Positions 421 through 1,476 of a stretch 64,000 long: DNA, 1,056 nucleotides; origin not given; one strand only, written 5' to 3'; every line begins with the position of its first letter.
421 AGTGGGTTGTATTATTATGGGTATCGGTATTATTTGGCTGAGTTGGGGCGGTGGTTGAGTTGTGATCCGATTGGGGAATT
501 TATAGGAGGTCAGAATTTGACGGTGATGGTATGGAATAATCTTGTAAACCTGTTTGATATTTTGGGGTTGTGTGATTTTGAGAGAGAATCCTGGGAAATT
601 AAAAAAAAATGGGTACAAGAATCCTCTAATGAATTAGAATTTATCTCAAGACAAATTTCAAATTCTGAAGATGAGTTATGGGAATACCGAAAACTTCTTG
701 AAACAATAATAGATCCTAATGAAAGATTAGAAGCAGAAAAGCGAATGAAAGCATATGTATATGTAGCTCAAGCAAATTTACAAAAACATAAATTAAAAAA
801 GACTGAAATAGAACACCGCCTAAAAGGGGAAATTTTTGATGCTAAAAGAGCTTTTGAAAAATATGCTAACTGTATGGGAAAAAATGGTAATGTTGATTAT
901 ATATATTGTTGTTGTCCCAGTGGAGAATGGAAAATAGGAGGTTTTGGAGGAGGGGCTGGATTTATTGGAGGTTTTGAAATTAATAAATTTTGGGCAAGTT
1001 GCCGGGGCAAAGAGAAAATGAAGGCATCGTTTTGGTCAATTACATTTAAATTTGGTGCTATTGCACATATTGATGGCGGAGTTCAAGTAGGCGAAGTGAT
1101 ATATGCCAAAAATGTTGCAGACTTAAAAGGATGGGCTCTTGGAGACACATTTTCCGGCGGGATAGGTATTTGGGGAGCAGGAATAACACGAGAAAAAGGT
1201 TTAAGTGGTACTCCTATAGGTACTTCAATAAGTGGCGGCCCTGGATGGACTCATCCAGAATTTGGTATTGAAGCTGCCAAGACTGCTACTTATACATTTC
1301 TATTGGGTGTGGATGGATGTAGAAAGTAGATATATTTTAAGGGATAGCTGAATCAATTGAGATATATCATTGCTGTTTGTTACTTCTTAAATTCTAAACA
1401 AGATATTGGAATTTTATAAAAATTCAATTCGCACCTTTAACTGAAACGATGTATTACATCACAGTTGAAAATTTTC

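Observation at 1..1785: Rhs polymorphic-toxin tip with an AT-rich, glycine-zipper-containing C-terminal domain and a membrane immunity candidate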

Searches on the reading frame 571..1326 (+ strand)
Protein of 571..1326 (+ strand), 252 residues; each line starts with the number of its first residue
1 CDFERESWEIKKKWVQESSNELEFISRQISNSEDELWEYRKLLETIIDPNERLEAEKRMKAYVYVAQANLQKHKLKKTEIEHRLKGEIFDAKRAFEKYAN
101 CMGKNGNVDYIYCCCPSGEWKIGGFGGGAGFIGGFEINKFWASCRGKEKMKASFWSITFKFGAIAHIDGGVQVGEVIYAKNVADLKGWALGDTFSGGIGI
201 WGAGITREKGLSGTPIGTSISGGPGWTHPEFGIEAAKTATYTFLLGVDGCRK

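Call 5: search_protein_families(library=pfam, proteins=[window:571-1326:+], max_evalue=1)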
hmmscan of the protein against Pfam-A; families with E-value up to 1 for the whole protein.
window:571-1326:+ (252 aa): 0 families

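Call 6: search_protein_families(library=ncbifam, proteins=[window:571-1326:+], max_evalue=1)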
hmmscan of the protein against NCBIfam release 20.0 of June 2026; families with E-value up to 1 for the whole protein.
window:571-1326:+ (252 aa): 0 families

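Call 11: find_homologous_proteins(query=window:571-1326:+, max_evalue=0.01)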
Query window:571-1326:+ (252 aa): 1 proteins with E <= 0.01 among 573 candidates.
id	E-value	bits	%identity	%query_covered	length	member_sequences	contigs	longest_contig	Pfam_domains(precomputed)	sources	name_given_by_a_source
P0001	1.9e-170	583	100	100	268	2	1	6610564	-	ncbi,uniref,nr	ncbi:hypothetical protein DENIS_4872 [Desulfonema ishimotonii]|uniref:Uncharacterized protein n=1 Ta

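Call 12: search_solved_structures(query=window:571-1326:+, max_evalue=10)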
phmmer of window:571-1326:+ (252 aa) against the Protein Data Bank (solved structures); distinct sequences matched with E-value up to 10: 4.
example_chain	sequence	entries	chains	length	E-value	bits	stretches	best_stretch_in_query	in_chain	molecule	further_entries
7txz_E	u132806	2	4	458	0.47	13.1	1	177-231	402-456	nAH1.3 Fab heavy chain | Igh protein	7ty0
9at8_E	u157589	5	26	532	1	12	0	208-231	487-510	Fusion glycoprotein F0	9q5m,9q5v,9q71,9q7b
6dmp_B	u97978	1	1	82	1.5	11.4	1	5-66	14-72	Designed orthogonal protein DHD13_XAAA_B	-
7oy2_X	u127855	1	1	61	4.3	9.9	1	209-231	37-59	Putative cytochrome bd-II ubiquinol oxidase subunit AppX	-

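Call 13: search_protein_families(library=padloc, proteins=[window:571-1326:+], max_evalue=1)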
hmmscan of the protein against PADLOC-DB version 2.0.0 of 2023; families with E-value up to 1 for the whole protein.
window:571-1326:+ (252 aa): 1 family
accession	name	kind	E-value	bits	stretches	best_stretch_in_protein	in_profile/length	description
PDLC01958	CARF9--CARF_HEPN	-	0.004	14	1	15-131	27-127/416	-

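Call 14: find_encoding_contigs(protein=P0001, flank=10000, max_places=6)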
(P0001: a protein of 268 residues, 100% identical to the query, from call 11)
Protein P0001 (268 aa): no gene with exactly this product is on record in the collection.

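Call 17: find_related_loci(query=window:571-1326:+, collection=genome_contigs, flank=10000)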
Query window:571-1326:+ (252 aa) in genome_contigs; peptide patterns used: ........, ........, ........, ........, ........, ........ (x = any residue, [..] = any of these).
157 stretches matched a pattern, but none encodes a relative of the query by tblastn (E <= 1e-3).

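Call 24: search_protein_representatives(protein=window:571-1326:+)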
Query: 252 residues. Proteins with E-value up to 0.001 (for the whole library): 4; up to 1e-10: 2; up to 1e-30: 1. The best 4 are listed.
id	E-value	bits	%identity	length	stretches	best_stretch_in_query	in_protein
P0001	6.2e-171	583.3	100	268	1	1-252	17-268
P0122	2.4e-20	89.5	40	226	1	82-250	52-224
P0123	6.2e-09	52.1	37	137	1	108-211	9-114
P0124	7.6e-09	51.8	30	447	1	111-251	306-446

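Call 30: search_protein_families(library=pfam, proteins=[P0122, P0123, P0124], max_evalue=1)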
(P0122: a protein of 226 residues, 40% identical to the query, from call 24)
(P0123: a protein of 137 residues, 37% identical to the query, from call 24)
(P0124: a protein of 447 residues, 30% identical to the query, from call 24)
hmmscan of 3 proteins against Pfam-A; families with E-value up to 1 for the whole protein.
P0122 (226 aa): 0 families

P0123 (137 aa): 0 families

P0124 (447 aa): 14 families
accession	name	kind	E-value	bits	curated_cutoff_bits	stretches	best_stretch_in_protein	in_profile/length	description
PF19111.5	DUF5798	-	0.0005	20.7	27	1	230-286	24-80/89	Family of unknown function (DUF5798)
PF08702.15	Fib_alpha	-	0.023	15.3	29.9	0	136-201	30-95/143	Fibrinogen alpha/beta chain family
PF25398.1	CUX1_N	-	0.039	14.4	27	1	156-201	18-63/116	CUX1-like, N-terminal tRNA-binding arm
PF12325.13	TMF_TATA_bd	-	0.07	13.7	29.1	1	230-286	14-69/115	TATA element modulatory factor 1 TATA binding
PF09686.15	Plasmid_RAQPRD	-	0.22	12.1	23.1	1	152-192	4-41/76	Plasmid protein of unknown function (Plasmid_RAQPRD)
PF24423.1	OVT1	-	0.24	12.3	30.9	1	143-187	31-78/100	Major antigen, helical domain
PF23991.1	DUF7310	-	0.29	12.1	40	1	131-175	20-64/83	Coiled-coil region of unknown function (DUF7310)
PF01519.22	DUF16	-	0.34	11.9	40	0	232-269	45-82/104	Protein of unknown function DUF16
PF11559.13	ADIP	-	0.38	11.3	34.3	0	231-285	55-109/151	Afadin- and alpha -actinin-Binding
PF23067.1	MG280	-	0.43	10.5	27.4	0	136-205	72-144/259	Uncharacterised protein MG280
PF05377.16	FlaC_arch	-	0.46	11.3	27.8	0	237-269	2-34/55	Flagella accessory protein C (FlaC)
PF20993.2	CENPH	-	0.57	10.7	27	1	140-211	104-175/175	CENPH protein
PF06013.18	WXG100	-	0.62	10.8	27.3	1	152-205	22-73/86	Proteins of 100 residues with WXG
PF10473.14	CENP-F_leu_zip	-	0.67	10.5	34.5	1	145-203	14-72/140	Leucine-rich repeats of kinetochore protein Cenp-F/LEK1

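Call 31: find_encoding_contigs(protein=P0122, flank=10000)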
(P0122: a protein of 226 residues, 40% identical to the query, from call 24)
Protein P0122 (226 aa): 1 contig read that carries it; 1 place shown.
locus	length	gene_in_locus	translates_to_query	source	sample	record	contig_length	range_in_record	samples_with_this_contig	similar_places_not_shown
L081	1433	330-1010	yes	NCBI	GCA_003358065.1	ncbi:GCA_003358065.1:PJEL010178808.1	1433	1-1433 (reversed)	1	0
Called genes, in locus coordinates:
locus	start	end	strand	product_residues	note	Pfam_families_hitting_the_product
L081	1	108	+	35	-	?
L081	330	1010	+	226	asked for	-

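Call 32: find_encoding_contigs(protein=P0123, flank=10000)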
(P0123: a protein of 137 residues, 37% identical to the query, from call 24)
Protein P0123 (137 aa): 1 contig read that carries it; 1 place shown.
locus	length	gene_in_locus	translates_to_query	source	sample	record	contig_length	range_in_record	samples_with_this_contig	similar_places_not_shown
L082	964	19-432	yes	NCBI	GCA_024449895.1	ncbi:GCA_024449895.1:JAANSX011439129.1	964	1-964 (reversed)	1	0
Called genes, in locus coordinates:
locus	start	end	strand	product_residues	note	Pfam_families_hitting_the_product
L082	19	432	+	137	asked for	-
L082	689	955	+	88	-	-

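Call 33: find_encoding_contigs(protein=P0124, flank=10000)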
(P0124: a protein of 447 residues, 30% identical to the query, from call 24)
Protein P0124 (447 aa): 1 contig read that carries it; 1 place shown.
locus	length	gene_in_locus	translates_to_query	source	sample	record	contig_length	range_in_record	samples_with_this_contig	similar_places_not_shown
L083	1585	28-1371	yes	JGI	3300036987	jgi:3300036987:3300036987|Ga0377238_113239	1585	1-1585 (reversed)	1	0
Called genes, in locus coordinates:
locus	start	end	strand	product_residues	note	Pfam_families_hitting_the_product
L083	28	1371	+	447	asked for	-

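Call 50: list_cluster_members(proteins=[P0001, P0122, P0123, P0124])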
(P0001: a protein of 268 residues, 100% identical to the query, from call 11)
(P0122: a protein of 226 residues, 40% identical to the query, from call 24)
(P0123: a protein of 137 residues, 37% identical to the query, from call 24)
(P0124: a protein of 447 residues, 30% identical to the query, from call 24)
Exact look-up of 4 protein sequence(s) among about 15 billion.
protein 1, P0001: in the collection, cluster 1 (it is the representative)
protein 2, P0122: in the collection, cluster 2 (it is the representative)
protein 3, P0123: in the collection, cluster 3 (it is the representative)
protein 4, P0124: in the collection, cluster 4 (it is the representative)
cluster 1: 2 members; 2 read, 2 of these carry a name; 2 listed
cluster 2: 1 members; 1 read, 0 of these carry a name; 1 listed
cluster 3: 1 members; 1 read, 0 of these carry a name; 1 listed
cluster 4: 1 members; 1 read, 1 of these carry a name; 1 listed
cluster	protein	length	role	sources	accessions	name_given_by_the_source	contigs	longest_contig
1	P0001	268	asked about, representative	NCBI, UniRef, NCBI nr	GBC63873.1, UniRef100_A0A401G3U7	hypothetical protein DENIS_4872 [Desulfonema ishimotonii] | Uncharacterized protein n=1 Tax=Desulfonema ishimotonii TaxID=45657 RepID=A0A401G3U7_9BACT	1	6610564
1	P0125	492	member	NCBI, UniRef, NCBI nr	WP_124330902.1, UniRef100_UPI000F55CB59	RHS repeat domain-containing protein [Desulfonema ishimotonii] | RHS repeat domain-containing protein n=1 Tax=Desulfonema ishimotonii TaxID=45657 ... | RHS repeat-associated core domain-containing protein [Desulfonema ishimotonii]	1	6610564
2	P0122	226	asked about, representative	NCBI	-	-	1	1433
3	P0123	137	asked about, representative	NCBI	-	-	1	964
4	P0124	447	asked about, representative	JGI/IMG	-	RHS repeat-associated protein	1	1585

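Call 52: find_encoding_contigs(protein=P0125, flank=10000)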
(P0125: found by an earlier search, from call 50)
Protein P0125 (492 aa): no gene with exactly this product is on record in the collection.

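Call 53: predict_structure(alignment_id=A3)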
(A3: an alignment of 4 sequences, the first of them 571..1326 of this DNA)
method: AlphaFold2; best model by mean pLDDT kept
length: 252 residues; sequences in the alignment: 4
mean_pLDDT: 61.9   pTM: 0.47
mean pLDDT of the five models: 61.9, 56.7, 52.3, 49.1, 45.5
residues with pLDDT >= 90: 0; 70-90: 74; 50-70: 147; < 50: 31
segments of 3 or more residues with pLDDT < 50: 1-7, 213-231
pLDDT, mean of each block of 10 residues (from residue 1): 47 54 55 56 61 65 57 53 53 58 63 79 66 67 84 79 59 72 77 60 55 44 34 65 83 70
secondary structure, 60 per line:
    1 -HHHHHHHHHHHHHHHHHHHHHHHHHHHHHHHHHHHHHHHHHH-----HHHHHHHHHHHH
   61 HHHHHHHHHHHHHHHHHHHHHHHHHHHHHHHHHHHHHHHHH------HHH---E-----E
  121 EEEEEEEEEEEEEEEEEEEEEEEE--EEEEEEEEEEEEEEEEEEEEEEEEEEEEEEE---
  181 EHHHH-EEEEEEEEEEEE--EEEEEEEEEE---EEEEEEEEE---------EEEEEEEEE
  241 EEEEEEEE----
elements in order: H2-43 H49-101 E120-144 E147-177 H182-185 E187-198 E201-210 E214-222 E232-248

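Call 58: fold_search(model_id=the predicted structure, library=pdb)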
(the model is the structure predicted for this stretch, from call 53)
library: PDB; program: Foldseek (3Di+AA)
matches with E <= 10: 764; with E <= 0.001: 0
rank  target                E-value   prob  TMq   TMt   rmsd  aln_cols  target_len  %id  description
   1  5uc0_B                5.0e-02  0.92  0.29  0.41   6.5       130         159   13  Crystal Structure of Beta-barrel-like, Uncharacterized Protein of COG5400 from Brucella abortus (released 2017-02-08)
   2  2a46                  7.0e-02  0.16  0.15  0.17  16.6       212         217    8  Crystal structures of amFP486, a cyan fluorescent protein from Anemonia majano, and variants (released 2005-08-16)
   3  2a47                  8.2e-02  0.13  0.14  0.16  16.8       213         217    9  Crystal structure of amFP486 H199T (released 2005-08-16)
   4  2a48                  9.7e-02  0.14  0.15  0.17  16.9       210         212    8  Crystal structure of amFP486 E150Q (released 2005-08-16)
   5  5nhn_A                1.2e-01  0.10  0.17  0.18  14.4       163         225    5  Super-Folder Green Fluorescent Protein Artificiall dimer linked via 148 position (released 2018-09-26)
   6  6nqr_C                1.3e-01  0.10  0.16  0.18  17.6       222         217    9  Crystal structure of fast switching M159T mutant of fluorescent protein Dronpa (Dronpa2)- Y63(3-NO2Y) (released 2019-06-12)
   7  8dhr_A                1.3e-01  0.09  0.16  0.17  15.9       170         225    6  An ester mutant of SfGFP (released 2024-01-17)
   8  3ir8_A                1.4e-01  0.09  0.15  0.17  17.1       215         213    7  Red fluorescent protein mKeima at pH 7.0 (released 2009-09-08)
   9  5uc0_A                1.5e-01  0.84  0.30  0.43   6.6       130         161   14  Crystal Structure of Beta-barrel-like, Uncharacterized Protein of COG5400 from Brucella abortus (released 2017-02-08)
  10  9lpu_A                1.5e-01  0.13  0.16  0.18  16.8       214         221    6  Crystal structure of tKeima at pH 4.0 (released 2025-04-23)
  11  8xai_D                1.5e-01  0.08  0.13  0.15  16.9       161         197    9  Crystal structure of Protease CPAVM1 in Bacillus subtilis LjM2 (released 2024-06-19)
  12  3mgf_B                1.7e-01  0.13  0.16  0.19  17.0       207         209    8  Crystal Structure of Monomeric Kusabira-Orange (MKO), Orange-Emitting GFP-like Protein, at pH 7.5 (released 2011-03-16)
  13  4rtc                  1.7e-01  0.09  0.17  0.18  14.1       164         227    7  Crystal structure of the green fluorescent variant, nowGFP, of the cyan Cerulean at pH 9.0 (released 2015-09-02)
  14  4rlc                  1.7e-01  0.06  0.13  0.18  12.7       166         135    9  Crystal structure of the N-terminal beta-barrel domain of Pseudomonas aeruginosa OprF (released 2015-04-22)
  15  7sak_A                1.8e-01  0.11  0.15  0.17  17.1       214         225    8  Crystal Structure of LaM4 Nanobody bound to mCherry (released 2022-09-14)
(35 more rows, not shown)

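Call 81: search_dna_similar(query=window:571-1326:+, collection=plasmids, mode=protein, max_evalue=0.01)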
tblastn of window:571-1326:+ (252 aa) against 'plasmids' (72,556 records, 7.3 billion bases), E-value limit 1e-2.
No match.

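Call 82: search_dna_similar(query=window:571-1326:+, collection=phages, mode=protein, max_evalue=0.01)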
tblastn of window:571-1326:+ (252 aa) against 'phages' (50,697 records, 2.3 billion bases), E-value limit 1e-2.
No match.

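Call 96: search_protein_families(library=ncbifam, proteins=[P0125, P0124, P0122], max_evalue=0.01)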
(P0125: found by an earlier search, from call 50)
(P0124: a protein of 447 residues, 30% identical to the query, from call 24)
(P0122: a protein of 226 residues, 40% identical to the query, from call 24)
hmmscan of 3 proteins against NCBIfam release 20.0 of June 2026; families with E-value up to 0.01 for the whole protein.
P0125 (492 aa): 3 families
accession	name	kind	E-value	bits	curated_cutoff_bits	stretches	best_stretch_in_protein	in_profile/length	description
TIGR03696.1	Rhs_assc_core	domain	2.1e-18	66.6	32.5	1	161-240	1-76/76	RHS repeat-associated core domain-containing protein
NF041261.1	RHS_core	equivalog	1.8e-08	32.7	2000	1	134-240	1157-1261/1261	RHS element core protein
TIGR01643.1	YD_repeat_2x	repeat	9.7e-06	25.9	15.8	0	35-64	1-31/42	YD repeat-containing protein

P0124 (447 aa): 5 families
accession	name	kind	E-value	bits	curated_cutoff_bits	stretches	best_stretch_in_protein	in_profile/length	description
TIGR03696.1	Rhs_assc_core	domain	2.2e-09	37.7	32.5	1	59-133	12-76/76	RHS repeat-associated core domain-containing protein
NF052320.1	Cbp1_fam_LP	subfamily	0.0013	18.3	90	0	231-299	119-186/286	Cbp1 family collagen-binding glycoprotein adhesin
TIGR02559.1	HrpB7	equivalog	0.0032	17.8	134.4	1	148-270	8-121/158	type III secretion protein HrpB7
NF002572.0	PRK02224.1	equivalog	0.0038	15.5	1087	1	148-296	314-433/888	DNA double-strand break repair ATPase Rad50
NF041261.1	RHS_core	equivalog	0.0081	14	2000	0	19-133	1158-1261/1261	RHS element core protein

P0122 (226 aa): 0 families
